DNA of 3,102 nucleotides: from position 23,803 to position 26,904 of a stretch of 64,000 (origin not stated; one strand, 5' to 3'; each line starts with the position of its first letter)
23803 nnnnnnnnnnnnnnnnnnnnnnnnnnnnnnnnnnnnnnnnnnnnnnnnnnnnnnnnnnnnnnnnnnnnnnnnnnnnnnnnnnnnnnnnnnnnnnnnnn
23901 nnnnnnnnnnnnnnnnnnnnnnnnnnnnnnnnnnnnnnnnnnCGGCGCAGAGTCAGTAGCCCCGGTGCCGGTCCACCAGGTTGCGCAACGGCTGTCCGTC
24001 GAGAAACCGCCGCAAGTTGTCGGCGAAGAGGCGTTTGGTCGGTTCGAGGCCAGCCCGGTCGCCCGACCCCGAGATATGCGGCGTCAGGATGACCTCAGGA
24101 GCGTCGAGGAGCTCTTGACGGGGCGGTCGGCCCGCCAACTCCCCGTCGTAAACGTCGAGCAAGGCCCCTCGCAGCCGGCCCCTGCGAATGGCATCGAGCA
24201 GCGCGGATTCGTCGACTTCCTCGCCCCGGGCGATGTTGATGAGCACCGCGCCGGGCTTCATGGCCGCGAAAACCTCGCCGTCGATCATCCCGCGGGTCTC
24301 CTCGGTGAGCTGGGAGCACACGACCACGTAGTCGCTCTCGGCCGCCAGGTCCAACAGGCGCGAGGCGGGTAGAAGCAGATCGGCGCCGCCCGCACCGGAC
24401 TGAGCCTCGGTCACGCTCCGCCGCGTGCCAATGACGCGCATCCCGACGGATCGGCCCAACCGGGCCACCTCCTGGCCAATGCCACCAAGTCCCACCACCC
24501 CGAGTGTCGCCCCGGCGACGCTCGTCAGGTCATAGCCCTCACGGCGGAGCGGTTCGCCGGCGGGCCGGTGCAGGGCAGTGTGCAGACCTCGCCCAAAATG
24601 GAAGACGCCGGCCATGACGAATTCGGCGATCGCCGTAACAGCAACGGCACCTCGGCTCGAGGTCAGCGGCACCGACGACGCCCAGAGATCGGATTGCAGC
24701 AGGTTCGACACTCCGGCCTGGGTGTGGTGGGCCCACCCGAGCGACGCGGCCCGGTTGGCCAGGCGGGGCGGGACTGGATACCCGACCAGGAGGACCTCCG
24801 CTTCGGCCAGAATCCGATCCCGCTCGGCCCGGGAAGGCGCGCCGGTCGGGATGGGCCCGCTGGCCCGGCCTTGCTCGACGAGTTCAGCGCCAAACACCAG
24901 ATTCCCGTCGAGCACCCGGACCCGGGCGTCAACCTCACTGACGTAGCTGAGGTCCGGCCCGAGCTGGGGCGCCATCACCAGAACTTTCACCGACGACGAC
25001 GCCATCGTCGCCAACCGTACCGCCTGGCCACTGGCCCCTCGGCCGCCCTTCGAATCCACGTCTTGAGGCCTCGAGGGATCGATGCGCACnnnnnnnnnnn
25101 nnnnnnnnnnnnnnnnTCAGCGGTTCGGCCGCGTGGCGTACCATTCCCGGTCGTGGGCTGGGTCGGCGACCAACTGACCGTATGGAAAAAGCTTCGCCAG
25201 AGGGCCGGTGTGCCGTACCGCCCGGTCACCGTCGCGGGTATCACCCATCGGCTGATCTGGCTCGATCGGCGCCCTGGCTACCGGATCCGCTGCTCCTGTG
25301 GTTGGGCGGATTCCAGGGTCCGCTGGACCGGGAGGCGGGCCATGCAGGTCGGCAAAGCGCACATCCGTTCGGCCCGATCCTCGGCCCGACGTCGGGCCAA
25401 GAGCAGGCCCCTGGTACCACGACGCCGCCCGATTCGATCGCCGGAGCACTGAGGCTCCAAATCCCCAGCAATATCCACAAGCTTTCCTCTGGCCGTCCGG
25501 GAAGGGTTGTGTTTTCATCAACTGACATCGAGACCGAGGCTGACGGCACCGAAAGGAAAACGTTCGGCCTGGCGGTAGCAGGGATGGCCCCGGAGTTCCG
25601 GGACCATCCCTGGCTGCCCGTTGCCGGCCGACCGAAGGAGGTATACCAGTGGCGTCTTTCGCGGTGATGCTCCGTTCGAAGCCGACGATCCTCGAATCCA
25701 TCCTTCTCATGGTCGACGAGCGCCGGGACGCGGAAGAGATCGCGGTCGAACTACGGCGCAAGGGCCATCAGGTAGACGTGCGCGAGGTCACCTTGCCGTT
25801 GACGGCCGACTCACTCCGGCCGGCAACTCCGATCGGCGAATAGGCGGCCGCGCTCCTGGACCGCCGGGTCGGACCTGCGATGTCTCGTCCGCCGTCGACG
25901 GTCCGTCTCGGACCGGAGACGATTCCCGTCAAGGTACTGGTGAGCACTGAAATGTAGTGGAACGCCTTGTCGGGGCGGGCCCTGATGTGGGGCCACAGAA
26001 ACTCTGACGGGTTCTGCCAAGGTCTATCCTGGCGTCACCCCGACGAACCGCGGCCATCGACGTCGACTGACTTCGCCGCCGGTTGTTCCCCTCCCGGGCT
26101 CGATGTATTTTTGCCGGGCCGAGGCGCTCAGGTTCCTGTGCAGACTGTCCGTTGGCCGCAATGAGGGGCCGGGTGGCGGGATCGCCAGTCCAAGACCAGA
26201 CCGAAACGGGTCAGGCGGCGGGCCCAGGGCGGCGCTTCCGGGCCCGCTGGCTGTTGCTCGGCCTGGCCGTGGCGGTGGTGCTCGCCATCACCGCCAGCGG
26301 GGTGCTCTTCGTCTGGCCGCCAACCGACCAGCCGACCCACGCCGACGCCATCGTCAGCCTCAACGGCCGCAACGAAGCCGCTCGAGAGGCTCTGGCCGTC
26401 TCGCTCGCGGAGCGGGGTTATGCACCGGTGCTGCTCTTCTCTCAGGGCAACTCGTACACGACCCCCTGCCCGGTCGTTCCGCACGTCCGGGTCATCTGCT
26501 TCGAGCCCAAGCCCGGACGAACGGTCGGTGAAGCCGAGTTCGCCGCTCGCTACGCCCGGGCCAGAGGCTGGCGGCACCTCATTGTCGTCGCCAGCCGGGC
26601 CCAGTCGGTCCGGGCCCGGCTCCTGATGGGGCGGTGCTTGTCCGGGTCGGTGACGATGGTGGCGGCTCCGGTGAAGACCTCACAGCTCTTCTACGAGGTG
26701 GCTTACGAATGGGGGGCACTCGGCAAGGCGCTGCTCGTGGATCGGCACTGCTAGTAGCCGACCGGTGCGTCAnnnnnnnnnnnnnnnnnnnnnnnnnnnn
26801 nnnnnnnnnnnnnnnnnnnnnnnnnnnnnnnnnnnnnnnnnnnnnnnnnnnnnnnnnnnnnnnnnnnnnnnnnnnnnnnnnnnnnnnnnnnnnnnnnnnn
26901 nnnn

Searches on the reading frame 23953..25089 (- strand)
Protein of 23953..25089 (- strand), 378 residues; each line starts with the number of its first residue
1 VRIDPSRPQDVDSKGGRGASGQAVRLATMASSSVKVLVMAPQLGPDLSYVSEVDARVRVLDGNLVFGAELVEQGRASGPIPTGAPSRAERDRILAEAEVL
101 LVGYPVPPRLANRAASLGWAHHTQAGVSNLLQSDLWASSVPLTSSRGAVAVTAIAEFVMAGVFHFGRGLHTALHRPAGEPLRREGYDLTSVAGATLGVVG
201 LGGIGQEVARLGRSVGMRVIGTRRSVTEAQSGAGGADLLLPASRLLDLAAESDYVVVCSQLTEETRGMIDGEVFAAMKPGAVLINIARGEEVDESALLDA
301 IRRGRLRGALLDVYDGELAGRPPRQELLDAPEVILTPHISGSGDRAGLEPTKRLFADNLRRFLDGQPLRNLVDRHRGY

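Call 23: search_protein_families(library=pfam, proteins=[window:23953-25089:-], max_evalue=0.001)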
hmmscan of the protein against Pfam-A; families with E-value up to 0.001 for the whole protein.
window:23953-25089:- (378 aa): 2 families
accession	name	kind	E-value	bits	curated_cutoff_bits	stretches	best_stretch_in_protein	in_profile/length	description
PF02826.25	2-Hacid_dh_C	-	2.7e-44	151.1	25.1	1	182-340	25-178/178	D-isomer specific 2-hydroxyacid dehydrogenase, NAD binding domain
PF03446.21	NAD_binding_2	-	1.8e-05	25.3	21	1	196-287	2-93/161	NAD binding domain of 6-phosphogluconate dehydrogenase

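Call 65: list_cluster_members(proteins=[window:23953-25089:-, window:31415-32587:+, window:37822-38937:-, window:35477-37666:-, window:33270-34718:+, window:26083-26754:+])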
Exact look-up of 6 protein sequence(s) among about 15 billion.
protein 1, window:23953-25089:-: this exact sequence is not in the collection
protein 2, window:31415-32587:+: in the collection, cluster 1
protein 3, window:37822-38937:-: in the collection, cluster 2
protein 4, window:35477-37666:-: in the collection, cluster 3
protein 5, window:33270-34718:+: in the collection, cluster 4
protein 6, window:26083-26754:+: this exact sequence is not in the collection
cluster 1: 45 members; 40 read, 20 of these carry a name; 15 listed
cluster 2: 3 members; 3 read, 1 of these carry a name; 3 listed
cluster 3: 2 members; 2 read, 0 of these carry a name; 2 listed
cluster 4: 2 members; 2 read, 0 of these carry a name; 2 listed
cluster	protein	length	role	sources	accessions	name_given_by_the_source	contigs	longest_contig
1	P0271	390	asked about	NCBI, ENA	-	-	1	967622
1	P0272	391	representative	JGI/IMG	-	uncharacterized membrane protein YqiK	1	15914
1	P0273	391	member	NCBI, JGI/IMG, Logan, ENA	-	uncharacterized membrane protein YqiK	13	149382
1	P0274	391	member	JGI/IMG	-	flotillin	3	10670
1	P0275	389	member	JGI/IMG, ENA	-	flotillin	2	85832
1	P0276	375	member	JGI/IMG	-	flotillin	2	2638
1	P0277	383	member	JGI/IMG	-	uncharacterized membrane protein YqiK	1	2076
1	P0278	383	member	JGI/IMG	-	uncharacterized membrane protein YqiK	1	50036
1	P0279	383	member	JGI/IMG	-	flotillin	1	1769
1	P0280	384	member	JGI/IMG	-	flotillin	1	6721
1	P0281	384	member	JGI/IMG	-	flotillin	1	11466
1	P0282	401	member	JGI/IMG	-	flotillin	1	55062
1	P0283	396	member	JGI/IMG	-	flotillin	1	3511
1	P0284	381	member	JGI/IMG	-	flotillin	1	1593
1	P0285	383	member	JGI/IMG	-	flotillin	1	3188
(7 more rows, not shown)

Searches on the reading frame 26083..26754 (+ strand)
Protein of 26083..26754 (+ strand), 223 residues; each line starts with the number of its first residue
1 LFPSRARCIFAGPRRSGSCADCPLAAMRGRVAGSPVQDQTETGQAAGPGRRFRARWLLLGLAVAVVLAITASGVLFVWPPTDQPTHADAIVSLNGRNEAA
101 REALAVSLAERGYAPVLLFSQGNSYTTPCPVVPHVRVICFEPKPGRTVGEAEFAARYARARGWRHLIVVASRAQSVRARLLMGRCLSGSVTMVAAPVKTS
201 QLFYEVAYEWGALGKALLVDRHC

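Call 23: search_protein_families(library=pfam, proteins=[window:26083-26754:+], max_evalue=0.001)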
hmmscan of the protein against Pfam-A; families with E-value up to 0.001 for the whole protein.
window:26083-26754:+ (223 aa): 1 family
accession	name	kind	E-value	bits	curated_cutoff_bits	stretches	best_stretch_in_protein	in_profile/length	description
PF02698.23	DUF218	-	0.00051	20.4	27.6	0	132-197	56-109/133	DUF218 domain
